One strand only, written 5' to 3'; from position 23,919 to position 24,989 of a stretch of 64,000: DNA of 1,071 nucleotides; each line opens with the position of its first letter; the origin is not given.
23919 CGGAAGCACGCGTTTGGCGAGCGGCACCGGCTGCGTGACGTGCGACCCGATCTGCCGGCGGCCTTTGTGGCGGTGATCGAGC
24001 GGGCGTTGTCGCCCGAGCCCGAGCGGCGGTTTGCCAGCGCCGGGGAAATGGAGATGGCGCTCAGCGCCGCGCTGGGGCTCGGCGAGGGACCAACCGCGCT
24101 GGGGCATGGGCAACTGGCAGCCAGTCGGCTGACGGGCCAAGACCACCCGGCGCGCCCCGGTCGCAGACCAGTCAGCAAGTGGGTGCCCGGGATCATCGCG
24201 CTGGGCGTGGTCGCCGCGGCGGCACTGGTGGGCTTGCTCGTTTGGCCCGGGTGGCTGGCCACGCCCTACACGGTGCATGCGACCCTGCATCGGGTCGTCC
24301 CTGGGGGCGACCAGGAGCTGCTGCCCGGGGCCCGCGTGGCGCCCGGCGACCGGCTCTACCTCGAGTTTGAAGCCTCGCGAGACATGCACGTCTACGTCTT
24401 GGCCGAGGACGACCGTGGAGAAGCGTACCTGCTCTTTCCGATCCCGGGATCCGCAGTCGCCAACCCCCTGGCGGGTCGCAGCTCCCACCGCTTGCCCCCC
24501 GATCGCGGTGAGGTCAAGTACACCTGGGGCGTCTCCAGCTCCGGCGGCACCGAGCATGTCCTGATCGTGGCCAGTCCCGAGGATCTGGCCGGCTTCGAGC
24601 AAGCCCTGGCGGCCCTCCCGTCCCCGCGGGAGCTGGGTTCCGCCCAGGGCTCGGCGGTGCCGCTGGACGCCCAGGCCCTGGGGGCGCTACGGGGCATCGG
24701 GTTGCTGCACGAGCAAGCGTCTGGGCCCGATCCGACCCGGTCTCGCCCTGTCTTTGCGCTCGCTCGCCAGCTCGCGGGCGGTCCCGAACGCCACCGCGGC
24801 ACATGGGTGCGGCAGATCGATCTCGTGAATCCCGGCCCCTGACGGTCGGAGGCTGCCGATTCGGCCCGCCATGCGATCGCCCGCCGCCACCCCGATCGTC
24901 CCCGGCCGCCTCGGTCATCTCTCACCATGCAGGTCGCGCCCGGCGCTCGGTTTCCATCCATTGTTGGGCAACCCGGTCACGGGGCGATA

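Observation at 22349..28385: ECF sigma factor translationally coupled to a transmembrane Ser/Thr kinase, followed by a TPR-CHAT protease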

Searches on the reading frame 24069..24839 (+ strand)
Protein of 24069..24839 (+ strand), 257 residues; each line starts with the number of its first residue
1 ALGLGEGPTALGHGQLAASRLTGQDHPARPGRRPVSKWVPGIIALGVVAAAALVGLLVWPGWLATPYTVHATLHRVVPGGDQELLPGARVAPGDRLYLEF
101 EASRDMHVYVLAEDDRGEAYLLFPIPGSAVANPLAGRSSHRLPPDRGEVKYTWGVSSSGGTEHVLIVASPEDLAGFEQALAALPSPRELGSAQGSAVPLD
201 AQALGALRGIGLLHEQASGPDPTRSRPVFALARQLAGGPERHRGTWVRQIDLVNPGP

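Call 46: find_homologous_proteins(query=window:24069-24839:+)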
Query window:24069-24839:+ (257 aa): 9 proteins with E <= 0.001 among 8000 candidates.
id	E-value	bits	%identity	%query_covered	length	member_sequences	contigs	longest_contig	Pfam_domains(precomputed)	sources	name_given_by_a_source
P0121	1.4e-76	276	66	78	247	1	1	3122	PF14326.12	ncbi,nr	ncbi:MAG: DUF4384 domain-containing protein, partial [Candidatus Eisenbacteria bacterium]|nr:DUF4384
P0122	2.4e-76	275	57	95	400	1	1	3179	PF07714.24,PF00069.32,PF14326.12,PF17667.8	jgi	jgi:hypothetical protein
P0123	1.0e-72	263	60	82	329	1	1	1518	PF14326.12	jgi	jgi:hypothetical protein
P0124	8.0e-69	250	52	100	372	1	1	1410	PF00069.32,PF14326.12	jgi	jgi:serine/threonine protein kinase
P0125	2.1e-64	236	60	79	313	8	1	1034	PF14326.12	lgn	-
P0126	4.6e-45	172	54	75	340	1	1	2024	PF00069.32,PF14326.12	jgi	jgi:serine/threonine protein kinase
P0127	1.4e-39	154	46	80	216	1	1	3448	PF14326.12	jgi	jgi:hypothetical protein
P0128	3.5e-38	150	49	81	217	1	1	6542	PF14326.12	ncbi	-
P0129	4.2e-31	127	46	67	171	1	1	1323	PF14326.12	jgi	jgi:hypothetical protein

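Call 106: find_encoding_contigs(protein=P0128, flank=7000, max_places=2)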
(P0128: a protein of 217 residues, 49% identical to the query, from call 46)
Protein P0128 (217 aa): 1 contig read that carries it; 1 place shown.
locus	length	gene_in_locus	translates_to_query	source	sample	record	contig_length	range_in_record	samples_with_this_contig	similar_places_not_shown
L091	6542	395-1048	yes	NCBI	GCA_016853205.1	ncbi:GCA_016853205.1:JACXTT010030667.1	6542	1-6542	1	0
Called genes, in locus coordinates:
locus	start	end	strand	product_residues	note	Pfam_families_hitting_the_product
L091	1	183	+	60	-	?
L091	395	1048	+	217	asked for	PF14326:DUF4384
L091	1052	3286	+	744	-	-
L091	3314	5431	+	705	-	PF07676:PD40 (weak), PF07676:PD40 (weak), PF26549:Tricorn_N, PF01738:DLH (weak), PF02129:Peptidase_S15 (weak), PF20434:BD-FAE (weak), PF12697:Abhydrolase_6, PF00326:Peptidase_S9, +5 more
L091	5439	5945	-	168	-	PF04461:YajQ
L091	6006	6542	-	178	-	?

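Call 107: find_encoding_contigs(protein=P0127, flank=7000, max_places=2)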
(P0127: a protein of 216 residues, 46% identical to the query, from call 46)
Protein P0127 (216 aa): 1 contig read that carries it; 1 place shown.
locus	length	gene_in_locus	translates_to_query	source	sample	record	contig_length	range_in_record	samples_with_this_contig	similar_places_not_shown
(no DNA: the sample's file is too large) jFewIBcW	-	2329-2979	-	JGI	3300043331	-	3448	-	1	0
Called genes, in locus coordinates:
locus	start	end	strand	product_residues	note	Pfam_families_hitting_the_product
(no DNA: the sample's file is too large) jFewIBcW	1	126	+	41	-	?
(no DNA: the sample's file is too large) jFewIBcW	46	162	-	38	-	-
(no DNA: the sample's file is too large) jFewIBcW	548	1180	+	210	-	PF07638:Sigma70_ECF (weak), PF04542:Sigma70_r2, PF08281:Sigma70_r4_2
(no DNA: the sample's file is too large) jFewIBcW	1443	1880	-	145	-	-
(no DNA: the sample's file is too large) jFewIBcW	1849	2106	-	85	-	-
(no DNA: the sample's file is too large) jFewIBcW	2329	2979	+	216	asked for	PF14326:DUF4384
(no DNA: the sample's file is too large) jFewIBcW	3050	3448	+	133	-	?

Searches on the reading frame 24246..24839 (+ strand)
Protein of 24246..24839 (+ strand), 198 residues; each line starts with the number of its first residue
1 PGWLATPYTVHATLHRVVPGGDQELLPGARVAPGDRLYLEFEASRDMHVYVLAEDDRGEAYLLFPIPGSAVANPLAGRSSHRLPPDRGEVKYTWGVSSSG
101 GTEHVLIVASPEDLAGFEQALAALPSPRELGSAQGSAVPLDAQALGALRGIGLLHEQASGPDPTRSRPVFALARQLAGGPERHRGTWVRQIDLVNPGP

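Call 65: predict_structure(alignment_id=A4)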
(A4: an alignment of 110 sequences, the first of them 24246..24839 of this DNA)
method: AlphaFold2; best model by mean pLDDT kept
length: 198 residues; sequences in the alignment: 110
mean_pLDDT: 85.5   pTM: 0.81
mean pLDDT of the five models: 85.5, 83.7, 83.4, 83.1, 82.6
residues with pLDDT >= 90: 119; 70-90: 49; 50-70: 20; < 50: 10
segments of 3 or more residues with pLDDT < 50: 134-141
pLDDT, mean of each block of 10 residues (from residue 1): 82 96 96 96 98 93 92 97 93 92 97 93 82 44 57 79 63 76 95 91
secondary structure, 60 per line:
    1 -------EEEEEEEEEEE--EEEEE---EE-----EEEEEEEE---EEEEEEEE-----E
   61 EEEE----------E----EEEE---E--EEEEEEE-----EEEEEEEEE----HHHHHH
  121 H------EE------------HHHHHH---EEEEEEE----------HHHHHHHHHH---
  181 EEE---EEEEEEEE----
elements in order: E8-18 E21-25 E36-43 E47-54 E60-64 E80-83 E90-96 E102-110 H115-121 H142-147 E151-157 H168-177 E181-183 E187-194

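Call 105: search_protein_representatives(protein=window:24246-24839:+)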
Query: 198 residues. Proteins with E-value up to 0.001 (for the whole library): 1218; up to 1e-10: 838; up to 1e-30: 95. The best 150 are listed.
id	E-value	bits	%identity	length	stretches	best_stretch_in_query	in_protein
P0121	3.2e-73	262.4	67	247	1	5-197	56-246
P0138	3.4e-68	246.0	64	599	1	1-198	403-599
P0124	2.1e-64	233.6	58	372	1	5-198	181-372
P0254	1.7e-54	201.3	57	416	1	7-197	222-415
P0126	1.0e-45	172.6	51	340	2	5-197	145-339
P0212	6.5e-42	160.2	52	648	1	4-195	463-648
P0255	1.1e-41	159.5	49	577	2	5-197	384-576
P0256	1.1e-41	159.5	52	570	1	7-196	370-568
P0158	2.6e-41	158.2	49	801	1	4-197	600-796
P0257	6.0e-40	153.8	44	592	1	7-197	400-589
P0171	2.2e-39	151.9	47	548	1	5-196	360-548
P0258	5.5e-39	150.6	41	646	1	6-196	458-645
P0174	8.6e-39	150.0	48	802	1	6-198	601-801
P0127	2.7e-38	148.4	48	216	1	7-195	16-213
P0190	4.7e-38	147.6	44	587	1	7-198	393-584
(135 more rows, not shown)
